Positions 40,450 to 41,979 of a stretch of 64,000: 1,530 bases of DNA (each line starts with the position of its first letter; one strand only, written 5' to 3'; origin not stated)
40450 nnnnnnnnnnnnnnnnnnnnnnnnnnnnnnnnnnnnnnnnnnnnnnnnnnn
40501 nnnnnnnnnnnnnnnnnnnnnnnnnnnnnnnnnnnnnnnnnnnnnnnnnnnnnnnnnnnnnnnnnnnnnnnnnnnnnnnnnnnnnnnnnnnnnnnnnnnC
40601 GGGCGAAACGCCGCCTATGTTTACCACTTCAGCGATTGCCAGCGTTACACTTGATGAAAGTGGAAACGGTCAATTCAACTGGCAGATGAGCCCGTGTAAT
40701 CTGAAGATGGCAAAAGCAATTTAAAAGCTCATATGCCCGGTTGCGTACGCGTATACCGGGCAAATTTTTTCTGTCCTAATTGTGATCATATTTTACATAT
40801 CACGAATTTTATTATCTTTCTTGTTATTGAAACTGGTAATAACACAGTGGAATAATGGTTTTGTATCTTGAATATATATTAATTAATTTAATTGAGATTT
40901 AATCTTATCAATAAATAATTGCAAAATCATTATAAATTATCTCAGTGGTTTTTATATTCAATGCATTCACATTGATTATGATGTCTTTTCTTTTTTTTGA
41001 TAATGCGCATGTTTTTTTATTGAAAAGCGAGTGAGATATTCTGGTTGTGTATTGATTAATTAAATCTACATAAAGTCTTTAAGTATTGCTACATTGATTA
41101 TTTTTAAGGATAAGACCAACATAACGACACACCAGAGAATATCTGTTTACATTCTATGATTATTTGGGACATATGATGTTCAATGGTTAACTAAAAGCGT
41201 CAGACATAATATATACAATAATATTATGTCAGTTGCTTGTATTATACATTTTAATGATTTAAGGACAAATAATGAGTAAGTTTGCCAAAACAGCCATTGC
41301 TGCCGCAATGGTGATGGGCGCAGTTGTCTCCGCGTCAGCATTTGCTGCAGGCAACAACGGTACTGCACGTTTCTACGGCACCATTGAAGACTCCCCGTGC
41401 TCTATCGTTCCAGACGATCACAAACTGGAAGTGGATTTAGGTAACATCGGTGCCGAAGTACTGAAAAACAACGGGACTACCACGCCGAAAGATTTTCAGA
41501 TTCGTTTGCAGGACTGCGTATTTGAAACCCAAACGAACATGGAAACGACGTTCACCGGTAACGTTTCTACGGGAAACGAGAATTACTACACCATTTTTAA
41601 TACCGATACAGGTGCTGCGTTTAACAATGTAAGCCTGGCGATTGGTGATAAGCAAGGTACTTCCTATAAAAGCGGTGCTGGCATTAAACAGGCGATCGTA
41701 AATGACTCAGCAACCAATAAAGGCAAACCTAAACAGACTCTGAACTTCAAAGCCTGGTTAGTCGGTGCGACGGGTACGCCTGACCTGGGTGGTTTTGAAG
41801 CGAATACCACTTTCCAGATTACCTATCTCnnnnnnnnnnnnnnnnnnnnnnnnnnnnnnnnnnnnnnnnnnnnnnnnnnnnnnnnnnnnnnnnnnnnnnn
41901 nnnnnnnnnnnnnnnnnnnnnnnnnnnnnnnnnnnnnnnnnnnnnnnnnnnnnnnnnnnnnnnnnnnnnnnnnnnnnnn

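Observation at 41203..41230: Perfect 10-bp inverted repeat 40 bp upstream of the fimbrial major-subunit gene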

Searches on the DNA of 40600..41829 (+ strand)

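Call 5: search_dna_similar(query=window:40725-41271:+, collection=ecoli_genomes, mode=near, rows=spread, max_rows=30)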
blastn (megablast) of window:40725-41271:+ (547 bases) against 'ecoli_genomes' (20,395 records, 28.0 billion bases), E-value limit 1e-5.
Records with a match: 21; places in all: 21; records where one place covers at least 80% of the query: 21.
Genomes with a match: 21 of 5426; with a place that covers at least 80% of the query: 21. Places per genome that has any: lowest 1, median 1, highest 1. On chromosomes: 21 places; on plasmids: 0.
Best place of each record, by identity: >=99% 2; 95-99% 3; 90-95% 16.
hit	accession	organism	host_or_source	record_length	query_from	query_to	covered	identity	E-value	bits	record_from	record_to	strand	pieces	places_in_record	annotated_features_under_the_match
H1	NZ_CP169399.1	Escherichia coli strain MFDS1022581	Animal source foods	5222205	1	547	100%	100.0%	0e+0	1011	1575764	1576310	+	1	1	none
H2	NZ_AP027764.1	Escherichia coli strain 2017-02-2CC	Homo sapiens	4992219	1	547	100%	99.8%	0e+0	1005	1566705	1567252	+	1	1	none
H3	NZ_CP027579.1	Escherichia coli strain 2013C-4282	Homo sapiens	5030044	1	547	100%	95.1%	0e+0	859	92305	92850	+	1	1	none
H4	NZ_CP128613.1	Escherichia coli strain WL297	Homo sapiens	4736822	1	547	100%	95.1%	0e+0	859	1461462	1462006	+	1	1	none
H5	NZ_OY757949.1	Escherichia coli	-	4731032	1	547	100%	95.1%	0e+0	859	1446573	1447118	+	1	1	none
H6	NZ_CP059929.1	Escherichia coli strain 162.2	Turkey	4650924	1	547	100%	94.7%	0e+0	848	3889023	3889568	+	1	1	none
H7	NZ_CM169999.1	Escherichia coli strain N96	Tibetan Pig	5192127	1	547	100%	94.3%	0e+0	837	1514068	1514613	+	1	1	none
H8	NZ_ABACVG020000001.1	Escherichia coli strain 2020CK-00188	Homo sapiens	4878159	1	547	100%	93.8%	0e+0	821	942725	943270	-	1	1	none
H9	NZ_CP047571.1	Escherichia coli strain 2EC1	Homo sapiens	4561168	1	547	100%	93.4%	0e+0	809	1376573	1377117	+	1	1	none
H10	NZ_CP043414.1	Escherichia coli strain EC42405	bovine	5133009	1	547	100%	93.2%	0e+0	804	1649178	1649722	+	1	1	none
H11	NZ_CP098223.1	Escherichia coli strain Z0117EC0005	Canis lupus familiaris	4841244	1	547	100%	93.2%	0e+0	804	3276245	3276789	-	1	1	none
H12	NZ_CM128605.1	Escherichia coli strain E200086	Homo sapiens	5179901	1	547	100%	93.2%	0e+0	804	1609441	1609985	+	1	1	none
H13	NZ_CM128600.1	Escherichia coli strain E400634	Homo sapiens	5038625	1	547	100%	93.2%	0e+0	804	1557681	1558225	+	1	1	none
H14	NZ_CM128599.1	Escherichia coli strain E500002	Homo sapiens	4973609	1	547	100%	93.2%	0e+0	804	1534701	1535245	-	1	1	none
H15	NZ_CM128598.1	Escherichia coli strain E600003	Homo sapiens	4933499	1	547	100%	93.2%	0e+0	804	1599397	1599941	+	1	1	none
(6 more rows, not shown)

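Call 6: search_dna_similar(query=window:40725-41271:+, collection=ecoli_genomes, mode=distant, rows=spread, max_rows=40)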
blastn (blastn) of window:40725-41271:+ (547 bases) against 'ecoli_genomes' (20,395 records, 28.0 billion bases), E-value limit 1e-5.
Records with a match: 1246; places in all: 1255; records where one place covers at least 80% of the query: 1227.
Genomes with a match: 1246 of 5426; with a place that covers at least 80% of the query: 1227. Places per genome that has any: lowest 1, median 1, highest 2. On chromosomes: 1255 places; on plasmids: 0.
Best place of each record, by identity: >=99% 2; 95-99% 3; 90-95% 16; 80-90% 5; 60-80% 1220.
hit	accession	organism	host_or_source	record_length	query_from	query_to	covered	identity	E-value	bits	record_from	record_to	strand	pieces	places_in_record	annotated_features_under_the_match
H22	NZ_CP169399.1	Escherichia coli strain MFDS1022581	Animal source foods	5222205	1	547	100%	100.0%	0e+0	987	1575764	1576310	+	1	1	none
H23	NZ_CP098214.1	Escherichia coli strain Z0117EC0036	Canis lupus familiaris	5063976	9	547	99%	77.0%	1e-111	413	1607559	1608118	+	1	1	none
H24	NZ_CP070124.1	Escherichia coli strain FDAARGOS_1292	Homo sapiens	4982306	9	547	99%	77.0%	1e-110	409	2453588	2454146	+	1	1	none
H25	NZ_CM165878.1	Escherichia coli strain N68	Homo sapiens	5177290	9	547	99%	77.0%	1e-110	409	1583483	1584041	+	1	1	none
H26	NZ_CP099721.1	Escherichia coli strain EC21GDE043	feces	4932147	9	547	99%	77.0%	1e-109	406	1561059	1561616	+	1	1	none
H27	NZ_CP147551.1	Escherichia coli strain GN04979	Homo sapiens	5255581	9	547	99%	77.0%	1e-109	406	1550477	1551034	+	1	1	none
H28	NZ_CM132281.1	Escherichia coli strain 19AR0253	Homo sapiens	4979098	9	547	99%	77.0%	1e-109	406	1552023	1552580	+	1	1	none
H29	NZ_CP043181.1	Escherichia coli O2:H6 strain PG20180057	mouse gut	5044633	9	547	99%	76.8%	1e-110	408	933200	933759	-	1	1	none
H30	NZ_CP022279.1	Escherichia coli strain STEC299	Marmota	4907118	9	547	99%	76.8%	1e-109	405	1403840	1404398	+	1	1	none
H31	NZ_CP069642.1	Escherichia coli strain SSGNw2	not applicable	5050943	9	547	99%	76.8%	1e-109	405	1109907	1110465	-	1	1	none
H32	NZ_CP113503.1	Escherichia coli strain 16843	Homo sapiens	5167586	9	547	99%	76.8%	1e-109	405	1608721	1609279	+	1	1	none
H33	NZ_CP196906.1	Escherichia coli strain ECE170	Homo sapiens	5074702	9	547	99%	76.8%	1e-109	405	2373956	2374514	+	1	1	none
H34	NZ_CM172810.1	Escherichia coli strain FCI5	Homo sapiens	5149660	9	547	99%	76.8%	1e-109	405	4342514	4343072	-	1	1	none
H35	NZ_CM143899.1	Escherichia coli strain E22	Homo sapiens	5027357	9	547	99%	76.6%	5e-109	404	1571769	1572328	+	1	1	none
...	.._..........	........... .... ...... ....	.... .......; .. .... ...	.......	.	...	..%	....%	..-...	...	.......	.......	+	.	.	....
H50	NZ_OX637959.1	Escherichia coli O25b:H4-ST131 strain ST131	Homo sapiens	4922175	9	547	99%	76.5%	6e-108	400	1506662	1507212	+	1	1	none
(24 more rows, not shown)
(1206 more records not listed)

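Call 7: get_annotated_region(hit=H1, flank=9000)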
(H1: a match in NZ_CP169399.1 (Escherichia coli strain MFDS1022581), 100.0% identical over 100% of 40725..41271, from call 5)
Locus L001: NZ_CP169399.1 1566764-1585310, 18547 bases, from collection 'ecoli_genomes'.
description: Escherichia coli strain MFDS1022581 chromosome, complete genome
organism: Escherichia coli strain MFDS1022581 (NCBI taxid 562)
replicon: chromosome; assembly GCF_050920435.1
host: -; source: Animal source foods; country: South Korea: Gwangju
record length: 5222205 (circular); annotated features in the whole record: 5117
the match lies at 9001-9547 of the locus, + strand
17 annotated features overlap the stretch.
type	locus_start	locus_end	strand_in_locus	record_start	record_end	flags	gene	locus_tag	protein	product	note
CDS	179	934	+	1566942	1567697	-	mlaA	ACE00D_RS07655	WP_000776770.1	phospholipid-binding lipoprotein MlaA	-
CDS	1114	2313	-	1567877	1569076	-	-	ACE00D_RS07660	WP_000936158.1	hypothetical protein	-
CDS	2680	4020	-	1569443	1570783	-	fadL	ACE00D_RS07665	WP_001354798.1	long-chain fatty acid transporter FadL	-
CDS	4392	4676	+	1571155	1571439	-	yfcZ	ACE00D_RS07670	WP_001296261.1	YfcZ/YiiS family protein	-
CDS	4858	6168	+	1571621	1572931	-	fadI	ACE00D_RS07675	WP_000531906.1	acetyl-CoA C-acyltransferase FadI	-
CDS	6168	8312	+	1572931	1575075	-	fadJ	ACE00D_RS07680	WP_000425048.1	fatty acid oxidation complex subunit alpha FadJ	-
CDS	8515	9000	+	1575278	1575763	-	sixA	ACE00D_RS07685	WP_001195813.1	phosphohistidine phosphatase SixA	-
CDS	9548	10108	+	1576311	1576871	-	-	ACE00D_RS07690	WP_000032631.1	fimbrial protein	-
CDS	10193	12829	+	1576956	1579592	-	-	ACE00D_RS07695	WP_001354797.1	fimbrial biogenesis outer membrane usher protein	-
CDS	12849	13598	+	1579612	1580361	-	-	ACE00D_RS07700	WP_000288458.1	fimbria/pilus periplasmic chaperone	-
CDS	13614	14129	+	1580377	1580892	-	-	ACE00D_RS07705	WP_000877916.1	fimbrial protein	-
CDS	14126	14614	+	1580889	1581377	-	-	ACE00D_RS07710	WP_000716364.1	fimbrial protein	-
CDS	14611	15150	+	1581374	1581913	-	-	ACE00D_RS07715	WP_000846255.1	fimbrial protein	-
CDS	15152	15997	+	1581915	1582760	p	-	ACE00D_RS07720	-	StfH/YfcO family fimbrial adhesin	internal stop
CDS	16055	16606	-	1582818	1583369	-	smrB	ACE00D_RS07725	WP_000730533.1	endonuclease SmrB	-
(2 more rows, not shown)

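Call 9: get_annotated_region(hit=H50, flank=1500)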
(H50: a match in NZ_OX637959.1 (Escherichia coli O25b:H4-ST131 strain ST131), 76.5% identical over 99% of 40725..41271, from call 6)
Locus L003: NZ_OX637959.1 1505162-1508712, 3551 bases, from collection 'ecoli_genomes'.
description: Escherichia coli O25b:H4-ST131 isolate 32 chromosome C, complete sequence
organism: Escherichia coli O25b:H4-ST131 strain ST131 (NCBI taxid 941322)
replicon: chromosome; assembly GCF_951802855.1
host: Homo sapiens; source: Urinary tract; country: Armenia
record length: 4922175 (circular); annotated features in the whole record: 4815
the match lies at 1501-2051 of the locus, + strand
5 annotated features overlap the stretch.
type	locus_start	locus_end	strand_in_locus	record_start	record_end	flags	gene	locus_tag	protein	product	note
CDS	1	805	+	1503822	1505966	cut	fadJ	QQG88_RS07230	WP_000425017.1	fatty acid oxidation complex subunit alpha FadJ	-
CDS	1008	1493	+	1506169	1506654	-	sixA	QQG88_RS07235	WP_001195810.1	phosphohistidine phosphatase SixA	-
CDS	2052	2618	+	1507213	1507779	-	-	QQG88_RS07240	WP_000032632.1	fimbrial protein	-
CDS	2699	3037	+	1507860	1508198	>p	-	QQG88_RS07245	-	FimD/PapC N-terminal domain-containing protein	incomplete; partial in the middle of a contig; missing C-terminus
CDS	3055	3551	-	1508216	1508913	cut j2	-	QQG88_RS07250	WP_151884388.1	IS1 family transposase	programmed frameshift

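Call 10: get_annotated_region(hit=H3, flank=1500)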
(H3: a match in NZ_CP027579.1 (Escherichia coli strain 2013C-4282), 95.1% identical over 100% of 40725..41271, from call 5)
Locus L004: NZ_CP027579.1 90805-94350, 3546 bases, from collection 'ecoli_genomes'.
description: Escherichia coli strain 2013C-4282 chromosome, complete genome
organism: Escherichia coli strain 2013C-4282 (NCBI taxid 562)
replicon: chromosome; assembly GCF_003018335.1
host: Homo sapiens; source: stool; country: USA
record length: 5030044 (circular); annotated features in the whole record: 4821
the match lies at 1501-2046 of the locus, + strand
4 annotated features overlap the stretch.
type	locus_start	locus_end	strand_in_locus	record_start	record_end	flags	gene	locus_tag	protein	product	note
CDS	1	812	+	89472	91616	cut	fadJ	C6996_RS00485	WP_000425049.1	fatty acid oxidation complex subunit alpha FadJ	-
CDS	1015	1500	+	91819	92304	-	sixA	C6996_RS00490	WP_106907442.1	phosphohistidine phosphatase SixA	-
CDS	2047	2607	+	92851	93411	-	-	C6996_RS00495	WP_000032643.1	fimbrial protein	-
CDS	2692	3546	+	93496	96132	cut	-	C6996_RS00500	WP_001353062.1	fimbrial biogenesis outer membrane usher protein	-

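Call 11: get_annotated_region(hit=H10, flank=1500)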
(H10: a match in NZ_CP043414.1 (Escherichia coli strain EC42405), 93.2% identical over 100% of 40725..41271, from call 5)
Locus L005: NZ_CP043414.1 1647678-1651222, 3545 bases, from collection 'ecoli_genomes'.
description: Escherichia coli strain EC42405 chromosome, complete genome
organism: Escherichia coli strain EC42405 (NCBI taxid 562)
replicon: chromosome; assembly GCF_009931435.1
host: bovine; source: missing; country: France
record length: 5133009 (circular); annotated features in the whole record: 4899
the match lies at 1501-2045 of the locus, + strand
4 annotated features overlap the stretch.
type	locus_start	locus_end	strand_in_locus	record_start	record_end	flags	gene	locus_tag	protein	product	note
CDS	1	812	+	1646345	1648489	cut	fadJ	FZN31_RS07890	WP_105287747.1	fatty acid oxidation complex subunit alpha FadJ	-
CDS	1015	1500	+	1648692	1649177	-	sixA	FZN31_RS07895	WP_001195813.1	phosphohistidine phosphatase SixA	-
CDS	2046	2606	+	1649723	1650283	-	-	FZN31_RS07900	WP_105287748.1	fimbrial protein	-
CDS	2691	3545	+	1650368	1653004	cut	-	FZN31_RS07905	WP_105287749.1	fimbrial biogenesis outer membrane usher protein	-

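Call 16: search_rna_families(source=window, start=40600, end=41500, threshold=evalue, max_evalue=10)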
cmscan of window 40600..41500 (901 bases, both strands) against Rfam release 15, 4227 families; matches with E-value up to 10: 4.
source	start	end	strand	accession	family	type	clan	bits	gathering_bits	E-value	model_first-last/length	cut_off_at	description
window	41178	41245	+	RF02386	sau-19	Gene; sRNA;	-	23.1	80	0.15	1-75/75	no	Staphylococcus sRNA sau-19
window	40766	40813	-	RF03915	MIR5286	Gene; miRNA;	-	16.8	93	2.1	1-78/78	no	MIR5286 microRNA precursor family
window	41255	41271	+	RF00180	REN-SRE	Cis-reg;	-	13.3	41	2.7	2-18/37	no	Renin stability regulatory element (REN-SRE)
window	41185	41235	+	RF02503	Atu_C9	Gene; sRNA;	-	9.5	40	5.8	1-192/192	no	Rhizobiales sRNA Atu_C9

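Call 49: search_dna_similar(query=L007:776-918:+, collection=ecoli_genomes, mode=near, rows=spread, max_rows=10)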
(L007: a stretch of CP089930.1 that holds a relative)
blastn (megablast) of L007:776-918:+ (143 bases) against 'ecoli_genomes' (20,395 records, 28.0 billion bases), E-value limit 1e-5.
Records with a match: 582; places in all: 582; records where one place covers at least 80% of the query: 573.
Genomes with a match: 582 of 5426; with a place that covers at least 80% of the query: 573. Places per genome that has any: lowest 1, median 1, highest 1. On chromosomes: 582 places; on plasmids: 0.
Best place of each record, by identity: >=99% 1; 80-90% 581.
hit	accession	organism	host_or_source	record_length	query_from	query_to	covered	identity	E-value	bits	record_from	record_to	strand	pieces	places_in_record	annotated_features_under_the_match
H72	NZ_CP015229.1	Escherichia coli strain 06-00048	alfalfa sprout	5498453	1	143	100%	99.3%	2e-66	259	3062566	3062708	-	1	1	none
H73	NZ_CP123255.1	Escherichia coli strain YZMc17-1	chicken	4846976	14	143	91%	80.9%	1e-18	100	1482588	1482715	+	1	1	none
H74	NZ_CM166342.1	Escherichia coli strain CH10468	Homo sapiens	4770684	14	143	91%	80.9%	1e-18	100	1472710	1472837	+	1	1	none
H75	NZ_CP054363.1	Escherichia coli strain SCU-171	Homo sapiens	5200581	14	143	91%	80.8%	1e-18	100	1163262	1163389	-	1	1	none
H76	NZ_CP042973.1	Escherichia coli strain CFSAN061768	missing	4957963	14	143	91%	80.3%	6e-17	95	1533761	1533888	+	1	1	none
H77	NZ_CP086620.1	Escherichia coli strain RIVM_C039205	Homo sapiens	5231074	14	143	91%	80.3%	6e-17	95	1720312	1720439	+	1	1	none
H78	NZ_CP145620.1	Escherichia coli strain S1-ESP-03-A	Homo sapiens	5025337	14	143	91%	80.3%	6e-17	95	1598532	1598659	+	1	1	none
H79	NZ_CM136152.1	Escherichia coli strain PRO_A-1504-6M-A_ESBL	Homo sapiens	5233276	14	143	91%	80.3%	6e-17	95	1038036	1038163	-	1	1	none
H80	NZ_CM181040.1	Escherichia coli strain M12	cow with mastitis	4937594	14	143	91%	80.3%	6e-17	95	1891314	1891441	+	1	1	none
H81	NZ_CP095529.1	Escherichia coli strain GN06156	Homo sapiens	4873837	48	143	67%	84.5%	2e-16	94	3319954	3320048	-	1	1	none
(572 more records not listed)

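Call 50: search_dna_similar(query=L010:624-766:+, collection=ecoli_genomes, mode=near, rows=spread, max_rows=10)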
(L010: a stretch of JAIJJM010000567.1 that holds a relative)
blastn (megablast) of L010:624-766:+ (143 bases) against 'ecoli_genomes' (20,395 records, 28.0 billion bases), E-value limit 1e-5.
Records with a match: 635; places in all: 635; records where one place covers at least 80% of the query: 635.
Genomes with a match: 635 of 5426; with a place that covers at least 80% of the query: 635. Places per genome that has any: lowest 1, median 1, highest 1. On chromosomes: 635 places; on plasmids: 0.
Best place of each record, by identity: >=99% 174; 95-99% 399; 90-95% 61; 80-90% 1.
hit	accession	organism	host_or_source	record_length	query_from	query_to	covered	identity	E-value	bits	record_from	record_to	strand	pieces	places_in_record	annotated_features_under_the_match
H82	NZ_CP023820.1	Escherichia coli strain 7/2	Homo sapiens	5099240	1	143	100%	100.0%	5e-68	265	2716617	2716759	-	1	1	none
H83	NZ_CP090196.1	Escherichia coli strain YL3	Homo sapiens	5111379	1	143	100%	100.0%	5e-68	265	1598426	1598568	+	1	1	none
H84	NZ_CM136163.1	Escherichia coli strain PRO_A-1420-6M-A_ESBL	Homo sapiens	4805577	1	143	100%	100.0%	5e-68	265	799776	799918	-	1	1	none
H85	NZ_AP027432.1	Escherichia coli strain EC581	Sus scrofa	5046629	1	143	100%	98.6%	1e-64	254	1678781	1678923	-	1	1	none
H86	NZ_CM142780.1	Escherichia coli strain GPEC1352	chicken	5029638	1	143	100%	98.6%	1e-64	254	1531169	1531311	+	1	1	none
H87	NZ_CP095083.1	Escherichia coli strain EC6868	Homo sapiens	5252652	1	143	100%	97.9%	5e-63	248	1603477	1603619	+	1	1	none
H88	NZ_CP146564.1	Escherichia coli strain B1.H1.18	Hospital Wastewater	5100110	1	143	100%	97.9%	5e-63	248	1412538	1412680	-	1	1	none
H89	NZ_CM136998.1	Escherichia coli strain UPEC69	Homo sapiens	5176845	1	143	100%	97.9%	5e-63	248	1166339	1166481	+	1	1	none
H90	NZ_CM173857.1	Escherichia coli strain 1296KP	Homo sapiens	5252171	1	143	100%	97.9%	5e-63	248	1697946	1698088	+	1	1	none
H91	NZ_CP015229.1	Escherichia coli strain 06-00048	alfalfa sprout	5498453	16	143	90%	81.7%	3e-20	106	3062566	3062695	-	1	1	none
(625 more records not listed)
